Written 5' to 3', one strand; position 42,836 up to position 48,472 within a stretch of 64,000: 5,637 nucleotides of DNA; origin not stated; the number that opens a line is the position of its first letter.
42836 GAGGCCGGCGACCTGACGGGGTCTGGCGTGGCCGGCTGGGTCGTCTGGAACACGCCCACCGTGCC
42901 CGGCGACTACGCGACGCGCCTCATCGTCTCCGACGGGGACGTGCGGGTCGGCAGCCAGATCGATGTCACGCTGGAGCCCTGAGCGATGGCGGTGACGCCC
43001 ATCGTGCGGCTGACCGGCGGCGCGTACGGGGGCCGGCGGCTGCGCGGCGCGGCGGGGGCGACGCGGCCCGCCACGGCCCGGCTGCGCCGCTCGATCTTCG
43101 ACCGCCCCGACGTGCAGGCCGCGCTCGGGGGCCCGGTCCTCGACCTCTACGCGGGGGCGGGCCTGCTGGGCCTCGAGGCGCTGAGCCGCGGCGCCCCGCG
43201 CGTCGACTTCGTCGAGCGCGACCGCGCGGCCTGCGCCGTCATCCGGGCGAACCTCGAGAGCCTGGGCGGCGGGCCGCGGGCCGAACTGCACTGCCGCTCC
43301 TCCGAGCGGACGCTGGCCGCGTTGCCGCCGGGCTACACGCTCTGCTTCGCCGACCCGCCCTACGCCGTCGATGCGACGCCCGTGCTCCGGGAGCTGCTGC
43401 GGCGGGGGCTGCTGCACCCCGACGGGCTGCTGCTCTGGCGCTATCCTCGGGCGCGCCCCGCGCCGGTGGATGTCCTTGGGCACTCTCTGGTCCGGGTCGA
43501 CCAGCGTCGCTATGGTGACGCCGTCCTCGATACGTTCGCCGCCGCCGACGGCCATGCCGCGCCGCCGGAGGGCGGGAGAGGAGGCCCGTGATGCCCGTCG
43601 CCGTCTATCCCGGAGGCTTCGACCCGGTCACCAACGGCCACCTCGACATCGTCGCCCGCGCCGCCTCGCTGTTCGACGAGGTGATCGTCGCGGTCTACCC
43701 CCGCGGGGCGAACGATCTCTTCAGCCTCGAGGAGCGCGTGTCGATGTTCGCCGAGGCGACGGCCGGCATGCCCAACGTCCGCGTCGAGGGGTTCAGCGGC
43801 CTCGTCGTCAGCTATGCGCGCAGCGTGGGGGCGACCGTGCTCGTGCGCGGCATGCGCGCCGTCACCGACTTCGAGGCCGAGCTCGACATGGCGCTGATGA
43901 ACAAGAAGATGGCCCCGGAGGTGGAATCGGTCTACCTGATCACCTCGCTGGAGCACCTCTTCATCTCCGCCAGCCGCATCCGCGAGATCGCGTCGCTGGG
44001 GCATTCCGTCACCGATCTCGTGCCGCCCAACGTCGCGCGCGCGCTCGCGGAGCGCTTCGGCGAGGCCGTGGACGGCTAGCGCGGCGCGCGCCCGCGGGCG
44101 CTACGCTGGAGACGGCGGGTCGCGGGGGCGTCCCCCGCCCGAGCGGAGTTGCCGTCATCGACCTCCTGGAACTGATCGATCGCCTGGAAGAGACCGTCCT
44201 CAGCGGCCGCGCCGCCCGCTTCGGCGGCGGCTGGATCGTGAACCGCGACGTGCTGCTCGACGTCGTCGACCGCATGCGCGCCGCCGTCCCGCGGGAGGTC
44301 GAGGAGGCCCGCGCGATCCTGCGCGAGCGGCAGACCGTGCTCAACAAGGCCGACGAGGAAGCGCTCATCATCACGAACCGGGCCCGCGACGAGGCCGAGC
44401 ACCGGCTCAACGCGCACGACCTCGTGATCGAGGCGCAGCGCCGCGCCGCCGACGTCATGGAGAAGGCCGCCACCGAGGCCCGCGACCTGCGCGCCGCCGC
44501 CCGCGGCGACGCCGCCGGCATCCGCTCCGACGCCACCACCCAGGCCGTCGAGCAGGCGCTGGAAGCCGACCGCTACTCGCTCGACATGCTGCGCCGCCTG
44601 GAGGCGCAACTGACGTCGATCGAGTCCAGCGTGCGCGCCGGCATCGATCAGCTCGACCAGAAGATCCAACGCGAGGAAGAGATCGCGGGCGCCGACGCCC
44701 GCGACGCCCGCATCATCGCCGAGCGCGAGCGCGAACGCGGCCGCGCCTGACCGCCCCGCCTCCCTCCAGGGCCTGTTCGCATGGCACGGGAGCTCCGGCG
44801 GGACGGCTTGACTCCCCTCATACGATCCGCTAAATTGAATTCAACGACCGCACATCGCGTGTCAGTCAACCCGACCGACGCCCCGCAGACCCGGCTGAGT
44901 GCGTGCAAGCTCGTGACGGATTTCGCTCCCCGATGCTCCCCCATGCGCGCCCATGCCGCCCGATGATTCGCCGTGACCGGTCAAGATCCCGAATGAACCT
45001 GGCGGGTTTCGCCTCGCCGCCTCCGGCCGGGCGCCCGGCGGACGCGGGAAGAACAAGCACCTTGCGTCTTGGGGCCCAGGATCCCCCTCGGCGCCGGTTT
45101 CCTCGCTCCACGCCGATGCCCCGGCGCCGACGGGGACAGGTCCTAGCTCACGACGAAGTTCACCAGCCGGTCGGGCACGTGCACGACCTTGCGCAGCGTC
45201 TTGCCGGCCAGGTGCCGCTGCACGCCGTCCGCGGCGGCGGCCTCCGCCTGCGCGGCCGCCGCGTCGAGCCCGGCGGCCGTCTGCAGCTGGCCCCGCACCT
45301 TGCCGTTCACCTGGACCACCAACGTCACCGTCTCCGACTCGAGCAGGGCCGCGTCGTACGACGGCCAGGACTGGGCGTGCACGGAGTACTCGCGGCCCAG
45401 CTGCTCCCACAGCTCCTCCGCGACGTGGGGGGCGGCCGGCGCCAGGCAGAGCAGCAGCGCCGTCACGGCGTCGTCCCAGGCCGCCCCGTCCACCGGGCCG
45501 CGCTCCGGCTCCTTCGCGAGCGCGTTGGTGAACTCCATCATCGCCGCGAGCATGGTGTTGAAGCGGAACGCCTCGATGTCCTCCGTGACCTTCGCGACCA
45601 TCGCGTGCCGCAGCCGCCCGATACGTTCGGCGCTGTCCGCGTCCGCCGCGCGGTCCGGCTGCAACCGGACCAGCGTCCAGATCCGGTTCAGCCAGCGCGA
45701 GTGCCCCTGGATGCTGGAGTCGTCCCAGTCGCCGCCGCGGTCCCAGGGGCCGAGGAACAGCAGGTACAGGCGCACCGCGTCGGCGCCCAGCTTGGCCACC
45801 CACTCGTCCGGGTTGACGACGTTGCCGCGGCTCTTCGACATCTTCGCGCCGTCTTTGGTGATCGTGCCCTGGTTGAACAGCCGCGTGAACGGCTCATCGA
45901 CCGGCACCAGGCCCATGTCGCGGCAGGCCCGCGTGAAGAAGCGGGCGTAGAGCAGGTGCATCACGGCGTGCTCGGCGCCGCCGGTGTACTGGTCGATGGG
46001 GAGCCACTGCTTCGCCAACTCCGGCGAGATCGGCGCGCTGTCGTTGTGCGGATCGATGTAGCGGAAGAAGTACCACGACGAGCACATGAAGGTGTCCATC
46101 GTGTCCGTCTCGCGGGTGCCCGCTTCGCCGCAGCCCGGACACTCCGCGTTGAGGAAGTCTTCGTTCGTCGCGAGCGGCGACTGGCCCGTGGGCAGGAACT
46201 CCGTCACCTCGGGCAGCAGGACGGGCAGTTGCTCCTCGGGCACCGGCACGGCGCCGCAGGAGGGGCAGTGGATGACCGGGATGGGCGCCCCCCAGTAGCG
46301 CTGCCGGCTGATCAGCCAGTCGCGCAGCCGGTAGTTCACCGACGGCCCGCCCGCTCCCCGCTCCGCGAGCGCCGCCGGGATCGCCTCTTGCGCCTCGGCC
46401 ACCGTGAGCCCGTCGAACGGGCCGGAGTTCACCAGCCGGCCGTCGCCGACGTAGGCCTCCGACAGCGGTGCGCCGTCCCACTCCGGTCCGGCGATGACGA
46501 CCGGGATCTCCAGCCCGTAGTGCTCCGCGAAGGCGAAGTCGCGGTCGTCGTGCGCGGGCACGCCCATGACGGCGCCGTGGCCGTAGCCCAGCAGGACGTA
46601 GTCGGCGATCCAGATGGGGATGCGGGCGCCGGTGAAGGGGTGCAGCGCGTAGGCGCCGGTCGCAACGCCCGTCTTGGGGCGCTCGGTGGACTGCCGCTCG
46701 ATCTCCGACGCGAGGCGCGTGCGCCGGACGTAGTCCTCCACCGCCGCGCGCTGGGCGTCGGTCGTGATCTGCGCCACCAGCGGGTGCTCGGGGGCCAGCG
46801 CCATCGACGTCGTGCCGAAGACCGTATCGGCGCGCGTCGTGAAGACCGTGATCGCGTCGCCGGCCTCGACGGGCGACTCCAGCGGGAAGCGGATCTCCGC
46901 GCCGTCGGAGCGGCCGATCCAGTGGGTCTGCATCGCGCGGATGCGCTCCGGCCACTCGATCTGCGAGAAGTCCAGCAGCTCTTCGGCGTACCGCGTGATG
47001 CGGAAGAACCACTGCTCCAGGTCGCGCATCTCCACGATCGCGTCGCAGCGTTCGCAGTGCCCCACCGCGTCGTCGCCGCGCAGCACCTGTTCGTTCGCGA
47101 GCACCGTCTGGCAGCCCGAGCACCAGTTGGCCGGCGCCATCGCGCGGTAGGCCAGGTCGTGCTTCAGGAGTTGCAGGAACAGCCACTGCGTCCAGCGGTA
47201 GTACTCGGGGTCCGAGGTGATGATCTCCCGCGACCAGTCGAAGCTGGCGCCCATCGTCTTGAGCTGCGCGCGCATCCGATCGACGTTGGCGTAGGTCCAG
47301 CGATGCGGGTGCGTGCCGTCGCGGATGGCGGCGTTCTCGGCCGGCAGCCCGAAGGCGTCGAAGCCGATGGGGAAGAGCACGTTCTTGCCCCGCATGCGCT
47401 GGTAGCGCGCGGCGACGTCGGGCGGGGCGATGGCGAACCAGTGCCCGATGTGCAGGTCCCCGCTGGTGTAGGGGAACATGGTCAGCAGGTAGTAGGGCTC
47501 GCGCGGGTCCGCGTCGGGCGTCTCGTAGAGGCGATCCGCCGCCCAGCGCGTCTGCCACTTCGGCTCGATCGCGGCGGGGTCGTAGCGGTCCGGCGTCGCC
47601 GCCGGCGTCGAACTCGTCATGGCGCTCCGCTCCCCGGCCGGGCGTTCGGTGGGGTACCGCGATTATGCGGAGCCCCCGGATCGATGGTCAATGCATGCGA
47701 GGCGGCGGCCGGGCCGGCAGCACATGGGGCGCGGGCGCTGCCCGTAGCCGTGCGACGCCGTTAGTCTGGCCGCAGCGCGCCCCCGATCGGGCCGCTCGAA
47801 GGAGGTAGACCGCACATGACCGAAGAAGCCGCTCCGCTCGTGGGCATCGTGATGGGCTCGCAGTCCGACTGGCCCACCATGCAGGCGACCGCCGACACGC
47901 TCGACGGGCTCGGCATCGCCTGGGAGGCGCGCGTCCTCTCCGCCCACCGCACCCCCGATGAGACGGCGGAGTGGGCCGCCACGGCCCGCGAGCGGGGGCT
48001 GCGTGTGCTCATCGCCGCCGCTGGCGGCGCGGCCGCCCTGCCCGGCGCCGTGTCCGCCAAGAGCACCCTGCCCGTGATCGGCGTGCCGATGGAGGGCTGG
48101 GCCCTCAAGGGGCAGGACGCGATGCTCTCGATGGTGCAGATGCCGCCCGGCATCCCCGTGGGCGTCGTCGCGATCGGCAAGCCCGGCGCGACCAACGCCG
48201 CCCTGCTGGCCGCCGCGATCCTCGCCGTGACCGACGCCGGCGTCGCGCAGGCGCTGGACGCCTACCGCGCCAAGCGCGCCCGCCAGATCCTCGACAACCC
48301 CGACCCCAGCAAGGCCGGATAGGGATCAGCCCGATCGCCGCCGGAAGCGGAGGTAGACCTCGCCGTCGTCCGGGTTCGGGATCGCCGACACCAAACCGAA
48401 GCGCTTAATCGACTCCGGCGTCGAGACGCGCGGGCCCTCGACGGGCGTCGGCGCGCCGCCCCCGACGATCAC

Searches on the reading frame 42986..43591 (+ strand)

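Call 73: search_protein_families(library=pfam, proteins=[window:42986-43591:+], max_evalue=0.00001)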
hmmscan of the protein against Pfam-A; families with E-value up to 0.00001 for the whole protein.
window:42986-43591:+ (201 aa): 1 family
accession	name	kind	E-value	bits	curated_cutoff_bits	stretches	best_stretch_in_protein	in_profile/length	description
PF03602.21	Cons_hypoth95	-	2.6e-31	109.1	24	1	7-182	1-179/182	Conserved hypothetical protein 95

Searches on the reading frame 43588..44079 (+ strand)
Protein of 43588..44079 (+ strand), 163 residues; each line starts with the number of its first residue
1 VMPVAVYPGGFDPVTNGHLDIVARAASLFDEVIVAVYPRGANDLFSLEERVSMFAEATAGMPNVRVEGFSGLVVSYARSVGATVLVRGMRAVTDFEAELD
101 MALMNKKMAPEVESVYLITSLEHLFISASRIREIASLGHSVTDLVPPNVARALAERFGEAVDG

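Call 74: search_protein_families(library=pfam, proteins=[window:43588-44079:+], max_evalue=0.00001)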
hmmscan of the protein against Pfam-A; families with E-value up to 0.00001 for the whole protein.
window:43588-44079:+ (163 aa): 2 families
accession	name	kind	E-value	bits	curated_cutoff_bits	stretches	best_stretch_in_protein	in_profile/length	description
PF01467.32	CTP_transf_like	-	9.9e-25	87.7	21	1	6-133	1-132/133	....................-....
PF08218.17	Citrate_ly_lig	-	7.8e-09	35.9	20.9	1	12-112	9-106/182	Citrate lyase ligase C-terminal domain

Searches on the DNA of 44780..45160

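Call 58: search_rna_families(source=window, start=44780, end=45160, threshold=evalue, max_evalue=10)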
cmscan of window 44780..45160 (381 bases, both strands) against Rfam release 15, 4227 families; matches with E-value up to 10: 5.
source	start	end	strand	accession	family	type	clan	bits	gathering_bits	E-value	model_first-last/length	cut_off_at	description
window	45082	45136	+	RF02355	BjrC174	Gene; sRNA;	-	22.7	45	0.038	94-145/201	no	Bradyrhizobiaceae sRNA BjrC174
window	44944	44993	-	RF02465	Ms_AS-5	Gene; sRNA;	-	21.7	46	0.086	1-45/45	no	Mycobacterium sRNA Ms_AS-5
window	45082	45136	+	RF03837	mir-3138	Gene; miRNA;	-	20.2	90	0.78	1-82/82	no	mir-3138 microRNA precursor family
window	45040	45108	+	RF03847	mir-1538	Gene; miRNA;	-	14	78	7.2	1-58/58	no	mir-1538 microRNA precursor family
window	45064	45155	-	RF04198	MIR8670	Gene; miRNA;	-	13.6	150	9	1-142/142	no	MIR8670 microRNA precursor family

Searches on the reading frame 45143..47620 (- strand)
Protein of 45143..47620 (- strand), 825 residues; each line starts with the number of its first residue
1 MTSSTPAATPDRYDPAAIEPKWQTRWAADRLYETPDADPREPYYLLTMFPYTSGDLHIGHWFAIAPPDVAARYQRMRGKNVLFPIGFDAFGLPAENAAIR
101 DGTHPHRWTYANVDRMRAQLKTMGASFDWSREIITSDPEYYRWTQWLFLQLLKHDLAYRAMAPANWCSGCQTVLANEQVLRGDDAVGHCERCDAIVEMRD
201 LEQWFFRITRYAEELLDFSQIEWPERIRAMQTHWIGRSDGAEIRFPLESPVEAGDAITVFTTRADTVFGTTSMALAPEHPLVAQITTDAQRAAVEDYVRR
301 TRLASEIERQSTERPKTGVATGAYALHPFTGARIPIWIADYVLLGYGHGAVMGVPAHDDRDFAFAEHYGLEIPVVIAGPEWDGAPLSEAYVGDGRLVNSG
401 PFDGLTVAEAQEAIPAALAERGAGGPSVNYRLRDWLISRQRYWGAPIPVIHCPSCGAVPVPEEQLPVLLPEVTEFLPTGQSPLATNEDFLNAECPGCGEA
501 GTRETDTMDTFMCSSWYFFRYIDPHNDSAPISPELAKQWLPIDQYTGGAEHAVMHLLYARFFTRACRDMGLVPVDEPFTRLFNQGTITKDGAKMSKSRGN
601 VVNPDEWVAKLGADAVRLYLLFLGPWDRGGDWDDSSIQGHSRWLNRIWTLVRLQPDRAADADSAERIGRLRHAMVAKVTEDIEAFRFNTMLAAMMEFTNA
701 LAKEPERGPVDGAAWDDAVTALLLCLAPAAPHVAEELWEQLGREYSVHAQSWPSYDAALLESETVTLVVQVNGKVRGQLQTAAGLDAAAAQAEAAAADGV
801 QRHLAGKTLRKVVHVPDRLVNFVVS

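Call 10: search_protein_families(library=pfam, proteins=[window:45143-47620:-], max_evalue=0.01)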
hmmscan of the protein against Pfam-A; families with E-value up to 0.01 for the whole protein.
window:45143-47620:- (825 aa): 4 families
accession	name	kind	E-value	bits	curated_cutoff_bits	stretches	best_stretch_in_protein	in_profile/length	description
PF13603.12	tRNA-synt_1_2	-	2.9e-62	209.9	25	1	233-416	2-182/185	Leucyl-tRNA synthetase, editing domain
PF00133.28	tRNA-synt_1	-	2.2e-48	165.5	22.7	2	22-234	2-224/414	tRNA synthetases class I (I, L, M and V)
PF09334.17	tRNA-synt_1g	-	4.9e-32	111.6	20.1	2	45-235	3-218/391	tRNA synthetases class I (M)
PF08264.19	Anticodon_1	-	4.9e-22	78.8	25.1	1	672-787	9-144/148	Anticodon-binding domain of tRNA ligase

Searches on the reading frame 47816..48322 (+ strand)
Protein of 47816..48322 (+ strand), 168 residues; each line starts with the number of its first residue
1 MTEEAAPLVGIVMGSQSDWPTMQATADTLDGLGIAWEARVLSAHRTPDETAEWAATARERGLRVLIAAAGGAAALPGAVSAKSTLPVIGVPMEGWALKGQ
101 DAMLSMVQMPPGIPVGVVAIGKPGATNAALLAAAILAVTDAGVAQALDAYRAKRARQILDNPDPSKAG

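Call 74: search_protein_families(library=pfam, proteins=[window:47816-48322:+], max_evalue=0.00001)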
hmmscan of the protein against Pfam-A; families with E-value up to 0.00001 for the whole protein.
window:47816-48322:+ (168 aa): 1 family
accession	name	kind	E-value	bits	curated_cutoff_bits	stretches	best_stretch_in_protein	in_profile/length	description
PF00731.26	AIRC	-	4.4e-58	195.5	30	1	9-155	2-146/148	AIR carboxylase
